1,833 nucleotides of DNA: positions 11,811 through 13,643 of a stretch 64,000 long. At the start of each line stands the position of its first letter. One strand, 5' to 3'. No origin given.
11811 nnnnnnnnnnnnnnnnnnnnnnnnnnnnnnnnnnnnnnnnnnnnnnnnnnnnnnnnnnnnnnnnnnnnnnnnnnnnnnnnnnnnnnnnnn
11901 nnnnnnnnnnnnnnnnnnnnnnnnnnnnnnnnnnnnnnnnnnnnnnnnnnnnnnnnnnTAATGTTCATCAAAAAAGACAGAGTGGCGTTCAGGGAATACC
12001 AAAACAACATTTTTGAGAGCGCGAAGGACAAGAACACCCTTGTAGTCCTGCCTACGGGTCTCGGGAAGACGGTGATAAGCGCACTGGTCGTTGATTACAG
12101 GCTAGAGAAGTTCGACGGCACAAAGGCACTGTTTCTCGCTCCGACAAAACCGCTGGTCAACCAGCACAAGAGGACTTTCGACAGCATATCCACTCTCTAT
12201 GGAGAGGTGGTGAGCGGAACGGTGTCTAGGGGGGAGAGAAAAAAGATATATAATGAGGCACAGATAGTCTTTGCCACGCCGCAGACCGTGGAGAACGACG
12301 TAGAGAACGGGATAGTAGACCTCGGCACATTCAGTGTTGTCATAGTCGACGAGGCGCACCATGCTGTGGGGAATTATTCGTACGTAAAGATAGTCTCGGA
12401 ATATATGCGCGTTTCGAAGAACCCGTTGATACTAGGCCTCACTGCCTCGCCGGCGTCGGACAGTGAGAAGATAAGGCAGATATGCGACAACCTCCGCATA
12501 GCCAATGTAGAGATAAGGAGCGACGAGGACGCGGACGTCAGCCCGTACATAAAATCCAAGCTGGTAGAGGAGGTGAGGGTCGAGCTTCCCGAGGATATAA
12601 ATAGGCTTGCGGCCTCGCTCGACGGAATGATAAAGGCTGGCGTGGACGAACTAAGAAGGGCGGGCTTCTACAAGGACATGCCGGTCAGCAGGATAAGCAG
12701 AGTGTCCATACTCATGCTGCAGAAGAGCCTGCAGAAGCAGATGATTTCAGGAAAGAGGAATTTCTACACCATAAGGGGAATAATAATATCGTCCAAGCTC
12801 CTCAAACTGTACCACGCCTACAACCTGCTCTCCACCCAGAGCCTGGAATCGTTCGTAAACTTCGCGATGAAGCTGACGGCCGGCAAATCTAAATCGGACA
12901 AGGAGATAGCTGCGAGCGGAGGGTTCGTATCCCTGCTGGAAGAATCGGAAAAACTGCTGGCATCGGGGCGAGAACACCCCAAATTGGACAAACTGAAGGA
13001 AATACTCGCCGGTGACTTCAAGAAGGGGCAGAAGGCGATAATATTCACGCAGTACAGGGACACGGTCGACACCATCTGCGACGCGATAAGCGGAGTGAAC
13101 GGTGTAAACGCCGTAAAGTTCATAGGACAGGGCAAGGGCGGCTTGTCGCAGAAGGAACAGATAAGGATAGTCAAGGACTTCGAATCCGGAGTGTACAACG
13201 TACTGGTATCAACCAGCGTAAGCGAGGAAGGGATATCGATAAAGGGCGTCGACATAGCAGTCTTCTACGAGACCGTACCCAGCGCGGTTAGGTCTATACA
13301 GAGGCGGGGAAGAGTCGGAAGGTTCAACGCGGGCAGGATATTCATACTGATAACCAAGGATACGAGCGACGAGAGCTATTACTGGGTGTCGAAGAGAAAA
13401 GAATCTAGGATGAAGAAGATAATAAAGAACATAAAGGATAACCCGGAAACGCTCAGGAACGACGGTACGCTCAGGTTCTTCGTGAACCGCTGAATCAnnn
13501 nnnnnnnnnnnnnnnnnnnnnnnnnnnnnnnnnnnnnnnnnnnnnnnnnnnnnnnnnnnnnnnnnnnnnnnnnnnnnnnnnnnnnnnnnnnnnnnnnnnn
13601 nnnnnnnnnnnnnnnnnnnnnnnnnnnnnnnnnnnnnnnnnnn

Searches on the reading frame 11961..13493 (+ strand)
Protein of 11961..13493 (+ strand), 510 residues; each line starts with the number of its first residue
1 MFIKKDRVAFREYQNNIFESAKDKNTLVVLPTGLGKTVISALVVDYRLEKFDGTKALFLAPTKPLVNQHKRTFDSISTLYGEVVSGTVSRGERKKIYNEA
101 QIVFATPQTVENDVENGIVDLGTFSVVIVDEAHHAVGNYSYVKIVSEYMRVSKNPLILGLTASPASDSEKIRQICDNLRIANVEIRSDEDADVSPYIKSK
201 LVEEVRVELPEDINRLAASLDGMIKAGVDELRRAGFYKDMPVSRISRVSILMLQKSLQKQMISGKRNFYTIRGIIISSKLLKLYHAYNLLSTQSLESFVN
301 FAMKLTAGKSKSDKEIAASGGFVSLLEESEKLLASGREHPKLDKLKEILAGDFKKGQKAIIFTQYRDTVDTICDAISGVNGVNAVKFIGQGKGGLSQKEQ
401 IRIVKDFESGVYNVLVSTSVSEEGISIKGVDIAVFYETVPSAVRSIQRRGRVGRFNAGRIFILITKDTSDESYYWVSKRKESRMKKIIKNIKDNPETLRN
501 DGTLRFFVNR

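Call 6: search_protein_families(library=pfam, proteins=[window:11961-13493:+], max_evalue=0.1)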
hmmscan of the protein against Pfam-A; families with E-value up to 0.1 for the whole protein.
window:11961-13493:+ (510 aa): 8 families
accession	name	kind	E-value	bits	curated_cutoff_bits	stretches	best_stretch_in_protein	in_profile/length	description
PF04851.21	ResIII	-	8.7e-28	97.7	22.5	1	10-165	4-163/164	Type III restriction enzyme, res subunit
PF00270.35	DEAD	-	4.1e-23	82.4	26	1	12-169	2-165/167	DEAD/DEAH box helicase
PF00271.37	Helicase_C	-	1.2e-21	77.5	23.5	1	341-456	2-110/110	Helicase conserved C-terminal domain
PF21210.2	RNA_helicase_helical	-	2.4e-07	31.3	27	1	224-317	4-98/108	Putative ATP-dependent RNA helicase, helical bundle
PF18766.7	SWI2_SNF2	-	2.8e-05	24.3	26.7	1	21-170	16-161/221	SWI2/SNF2 ATPase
PF13086.12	AAA_11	-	0.00076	19.8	27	1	92-136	185-226/257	AAA domain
PF22590.2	Cas3-like_C_2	-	0.066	13.9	27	0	411-455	63-104/106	CRISPR-associated nuclease/helicase Cas3, C-terminal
PF02621.19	VitK2_biosynth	-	0.075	12.9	26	0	105-234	119-249/252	Menaquinone biosynthesis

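Call 7: search_protein_families(library=ncbifam, proteins=[window:11961-13493:+], max_evalue=0.1)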
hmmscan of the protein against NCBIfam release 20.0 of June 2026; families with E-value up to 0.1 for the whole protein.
window:11961-13493:+ (510 aa): 47 families (the best 25 are shown)
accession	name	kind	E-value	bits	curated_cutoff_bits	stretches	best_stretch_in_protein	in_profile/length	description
NF010337.0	PRK13766.1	equivalog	2e-167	558.7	610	1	2-497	9-510/781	Hef nuclease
NF008394.0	PRK11192.1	equivalog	4.5e-18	65.3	507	2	341-455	234-341/441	ATP-dependent RNA helicase SrmB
NF053631.1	RNA_helic_CshA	equivalog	1.4e-17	63.7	646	2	333-486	216-362/434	degradosome RNA helicase CshA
NF008744.0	PRK11776.1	equivalog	1.9e-16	59.7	524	2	339-470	227-351/460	ATP-dependent RNA helicase DbpA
NF002340.1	PRK01297.1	equivalog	4.1e-13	48.9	564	1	355-474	248-360/372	ATP-dependent RNA helicase RhlB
NF053636.1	DDHlcsCsdAPsy1082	equivalog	5.3e-13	48.3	890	2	357-464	244-344/512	DEAD/DEAH box helicase CsdA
TIGR00643.1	recG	equivalog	1.2e-12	47.3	659.4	2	387-471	484-569/629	ATP-dependent DNA helicase RecG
NF008165.0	PRK10917.1-3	equivalog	1.2e-12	47.2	711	2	392-472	516-597/692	ATP-dependent DNA helicase RecG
TIGR03817.1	DECH_helic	hypoth_equivalog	9.1e-12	44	874.1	2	14-139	41-173/742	helicase/secretion neighborhood putative DEAH-box helicase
NF008168.0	PRK10917.2-2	equivalog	1.3e-11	43.6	718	2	393-484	619-704/795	ATP-dependent DNA helicase RecG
NF053632.1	heli_RadD_YejH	equivalog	1.4e-11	43.5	720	1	21-164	20-151/573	DNA repair helicase RadD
TIGR04121.1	DEXH_lig_assoc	equivalog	7.4e-11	40.5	850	2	6-138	10-155/804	ligase-associated DNA damage response DEXH box helicase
NF008170.0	PRK10917.2-4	equivalog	1.2e-10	40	975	2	391-472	651-733/826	ATP-dependent DNA helicase RecG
NF003419.0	PRK04837.1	equivalog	2.7e-10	39.6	588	1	341-457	243-352/424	ATP-dependent RNA helicase RhlB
NF041062.1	DpdE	equivalog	2.7e-10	38.8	500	1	319-457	505-641/1048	protein DpdE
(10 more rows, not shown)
